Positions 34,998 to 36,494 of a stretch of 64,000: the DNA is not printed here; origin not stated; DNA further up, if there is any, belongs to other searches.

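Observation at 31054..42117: Polysaccharide-utilisation-like locus with paralogous clan GH-A hydrolases, a tandem-repeat putative CBM protein and an 899-aa secreted beta-barrel-like protein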

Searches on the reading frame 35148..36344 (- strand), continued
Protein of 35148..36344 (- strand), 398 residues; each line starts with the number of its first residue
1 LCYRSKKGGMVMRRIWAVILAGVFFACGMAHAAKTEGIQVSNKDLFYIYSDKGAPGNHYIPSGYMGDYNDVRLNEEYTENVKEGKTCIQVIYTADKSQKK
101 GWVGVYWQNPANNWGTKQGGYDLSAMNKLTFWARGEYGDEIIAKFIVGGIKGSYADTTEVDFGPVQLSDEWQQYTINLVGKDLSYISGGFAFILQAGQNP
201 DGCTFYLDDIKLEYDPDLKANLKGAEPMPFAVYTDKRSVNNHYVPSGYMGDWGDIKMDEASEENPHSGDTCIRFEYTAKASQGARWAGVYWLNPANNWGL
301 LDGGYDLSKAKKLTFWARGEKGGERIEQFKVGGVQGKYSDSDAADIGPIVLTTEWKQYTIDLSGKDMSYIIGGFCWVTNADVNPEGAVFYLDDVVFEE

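Call 63: search_protein_families(library=pfam, proteins=[P0200, P0202, P0203, P0205, P0207, P0209, P0210, P0212, P0214, P0211], max_evalue=0.0001)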
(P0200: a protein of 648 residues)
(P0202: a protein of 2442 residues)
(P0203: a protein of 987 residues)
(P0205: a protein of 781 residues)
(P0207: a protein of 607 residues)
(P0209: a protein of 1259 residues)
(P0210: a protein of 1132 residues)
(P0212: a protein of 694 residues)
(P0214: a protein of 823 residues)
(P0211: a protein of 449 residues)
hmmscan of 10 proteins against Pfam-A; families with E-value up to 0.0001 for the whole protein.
P0200 (648 aa): 0 families

P0202 (2442 aa): 3 families
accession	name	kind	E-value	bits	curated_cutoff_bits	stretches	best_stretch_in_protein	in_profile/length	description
PF21471.3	Reelin_subrepeat-B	-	3e-12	46.8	27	0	1260-1322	61-127/127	Reelin subrepeat B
PF21783.3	YNCE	-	1.2e-09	38.4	27.1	1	517-592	33-110/339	YNCE-like beta-propeller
PF10282.15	Lactonase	-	2.7e-09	37.1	21.7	1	540-659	180-318/344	Lactonase, 7-bladed beta-propeller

P0203 (987 aa): 1 family
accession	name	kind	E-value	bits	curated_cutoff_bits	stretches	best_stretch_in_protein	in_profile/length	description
PF00332.24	Glyco_hydro_17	-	6.5e-07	29.7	28.2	1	444-529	221-301/306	Glycosyl hydrolases family 17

P0205 (781 aa): 4 families
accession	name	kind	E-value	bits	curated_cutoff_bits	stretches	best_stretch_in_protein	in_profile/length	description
PF00332.24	Glyco_hydro_17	-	8.1e-16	58.9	28.2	1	303-389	224-301/306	Glycosyl hydrolases family 17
PF18911.6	PKD_4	-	5.4e-08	33.2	27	1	28-110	4-80/85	PKD domain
PF00801.26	PKD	-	4.7e-07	30.2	23.5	1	41-109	13-77/80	PKD domain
PF22352.2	K319L-like_PKD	-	1.3e-05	25.5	27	1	43-113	12-84/84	K319L-like, PKD domain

P0207 (607 aa): 1 family
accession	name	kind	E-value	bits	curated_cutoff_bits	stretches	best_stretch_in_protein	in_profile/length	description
PF21582.3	CBM30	-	2.1e-06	28.3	27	0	523-586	77-141/170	Carbohydrate binding domain 30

P0209 (1259 aa): 1 family
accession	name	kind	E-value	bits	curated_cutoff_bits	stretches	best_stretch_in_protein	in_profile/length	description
PF00332.24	Glyco_hydro_17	-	3.2e-10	40.6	28.2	1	400-483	217-301/306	Glycosyl hydrolases family 17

P0210 (1132 aa): 0 families

P0212 (694 aa): 1 family
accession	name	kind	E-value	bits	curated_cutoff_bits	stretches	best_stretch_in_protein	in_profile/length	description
PF00332.24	Glyco_hydro_17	-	3.1e-13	50.5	28.2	1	238-313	226-304/306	Glycosyl hydrolases family 17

P0214 (823 aa): 0 families

P0211 (449 aa): 0 families

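Call 64: list_cluster_members(proteins=[P0191, P0195, P0203, P0205, P0209, P0212, P0193, P0207, P0189, P0229])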
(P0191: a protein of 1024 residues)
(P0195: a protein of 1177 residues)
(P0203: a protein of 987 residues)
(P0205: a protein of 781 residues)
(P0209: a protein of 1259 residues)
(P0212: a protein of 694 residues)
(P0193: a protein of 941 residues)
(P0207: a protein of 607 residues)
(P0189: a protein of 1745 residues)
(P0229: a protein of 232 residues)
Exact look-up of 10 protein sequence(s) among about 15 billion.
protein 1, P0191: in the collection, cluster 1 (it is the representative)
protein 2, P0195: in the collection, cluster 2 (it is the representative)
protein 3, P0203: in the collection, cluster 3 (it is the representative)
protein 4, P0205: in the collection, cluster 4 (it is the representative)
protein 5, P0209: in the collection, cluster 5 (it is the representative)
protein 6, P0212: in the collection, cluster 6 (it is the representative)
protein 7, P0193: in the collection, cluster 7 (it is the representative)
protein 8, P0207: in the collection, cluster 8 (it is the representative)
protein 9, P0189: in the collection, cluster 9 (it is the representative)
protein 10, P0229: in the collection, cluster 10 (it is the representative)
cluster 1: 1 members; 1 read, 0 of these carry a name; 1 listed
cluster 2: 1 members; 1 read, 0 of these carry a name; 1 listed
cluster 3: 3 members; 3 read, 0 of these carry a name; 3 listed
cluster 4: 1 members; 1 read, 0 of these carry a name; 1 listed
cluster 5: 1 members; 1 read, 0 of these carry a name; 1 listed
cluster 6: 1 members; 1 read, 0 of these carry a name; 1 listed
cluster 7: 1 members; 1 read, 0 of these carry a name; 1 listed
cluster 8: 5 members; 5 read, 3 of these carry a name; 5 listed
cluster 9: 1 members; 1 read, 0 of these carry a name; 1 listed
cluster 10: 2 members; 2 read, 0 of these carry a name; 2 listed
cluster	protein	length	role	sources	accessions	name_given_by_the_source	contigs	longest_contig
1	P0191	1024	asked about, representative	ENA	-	-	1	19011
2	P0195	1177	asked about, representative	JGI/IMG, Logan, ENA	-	-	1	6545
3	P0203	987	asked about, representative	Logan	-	-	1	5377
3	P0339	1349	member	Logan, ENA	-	-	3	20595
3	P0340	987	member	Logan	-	-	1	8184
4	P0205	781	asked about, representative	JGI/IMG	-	-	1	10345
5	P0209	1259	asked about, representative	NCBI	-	-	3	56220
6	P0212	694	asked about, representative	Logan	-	-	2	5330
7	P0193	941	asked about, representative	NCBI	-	-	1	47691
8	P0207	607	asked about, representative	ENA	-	-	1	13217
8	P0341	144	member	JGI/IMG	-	hypothetical protein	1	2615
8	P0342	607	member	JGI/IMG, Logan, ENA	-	hypothetical protein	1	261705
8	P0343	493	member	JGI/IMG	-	hypothetical protein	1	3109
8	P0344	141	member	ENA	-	-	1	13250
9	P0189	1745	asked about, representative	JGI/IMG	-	-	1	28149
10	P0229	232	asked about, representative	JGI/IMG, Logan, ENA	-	-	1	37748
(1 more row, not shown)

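Call 65: search_solved_structures(query=P0205, max_evalue=0.01)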
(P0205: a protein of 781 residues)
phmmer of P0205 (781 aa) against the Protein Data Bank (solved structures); distinct sequences matched with E-value up to 0.01: 14.
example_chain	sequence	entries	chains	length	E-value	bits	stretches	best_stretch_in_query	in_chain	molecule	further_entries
4wtp_A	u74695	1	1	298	2.9e-33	118.2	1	134-362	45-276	beta-1,3-glucanosyltransferase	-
4wtr_A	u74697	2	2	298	2e-32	115.4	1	134-362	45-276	beta-1,3-glucanosyltransferase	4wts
9lrk_A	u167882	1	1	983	6.7e-10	40.9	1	25-131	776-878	Collagenase ColH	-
9lqj_A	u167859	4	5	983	6.7e-10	40.9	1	25-131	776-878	Collagenase ColH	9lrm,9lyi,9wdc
2c26_A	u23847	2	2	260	4.3e-09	38.2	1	24-113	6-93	ENDOGLUCANASE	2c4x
4jgu_A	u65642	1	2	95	2.7e-07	32.3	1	25-114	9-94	ColH protein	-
6fcg_A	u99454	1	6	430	2.7e-05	25.6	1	302-407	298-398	Glycoside hydrolase, GH17 family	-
8akp_A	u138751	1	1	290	7.1e-05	24.3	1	208-343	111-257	catalytic domain of G7048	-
4aqo_A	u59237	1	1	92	0.00063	21.1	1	25-113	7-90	COLLAGENASE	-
4jrw_A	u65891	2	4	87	0.0011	20.3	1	41-113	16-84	Collagenase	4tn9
4u6t_A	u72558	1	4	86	0.0015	19.9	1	41-111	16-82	ColH protein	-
4u7k_A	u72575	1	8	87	0.0015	19.9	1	41-111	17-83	ColH protein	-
2y72_A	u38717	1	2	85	0.0017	19.7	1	43-113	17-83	COLLAGENASE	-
4l3a_A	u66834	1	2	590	0.0049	18.2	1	589-640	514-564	Internalin K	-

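Call 85: search_protein_families(library=pfam, alignment_id=A6, max_evalue=0.00001)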
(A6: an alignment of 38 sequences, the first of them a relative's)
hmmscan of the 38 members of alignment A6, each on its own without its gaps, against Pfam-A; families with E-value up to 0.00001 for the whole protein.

A. member 1, P0201 (491 aa): 0 families

B. families by the number of members that match (of 38 scanned): 22 families
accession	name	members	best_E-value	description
PF00332.24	Glyco_hydro_17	10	2.7e-12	Glycosyl hydrolases family 17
PF13860.13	FlgD_ig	2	2.4e-11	FlgD Ig-like domain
PF03425.19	CBM_11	2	1e-09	Carbohydrate binding domain (family 11)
PF18962.6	Por_Secre_tail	2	1e-09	Secretion system C-terminal sorting domain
PF21582.3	CBM30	2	4.1e-06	Carbohydrate binding domain 30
PF13517.12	FG-GAP_3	1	6.1e-33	FG-GAP-like repeat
PF05345.18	He_PIG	1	3.2e-15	Putative Ig domain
PF05048.19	NosD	1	3.4e-15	Periplasmic copper-binding protein (NosD)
PF00656.27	Peptidase_C14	1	3.6e-15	Caspase domain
PF00963.24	Cohesin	1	1.1e-13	Cohesin domain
PF01839.29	FG-GAP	1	3.2e-11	FG-GAP repeat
PF13585.12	CHU_C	1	3.9e-11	CHU_C Type IX secretion signal domain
PF02156.21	Glyco_hydro_26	1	6.4e-11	Glycosyl hydrolase family 26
PF02018.23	CBM_4_9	1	2.4e-10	Carbohydrate binding domain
PF02922.24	CBM_48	1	6.3e-10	Carbohydrate-binding module 48 (Isoamylase N-terminal domain)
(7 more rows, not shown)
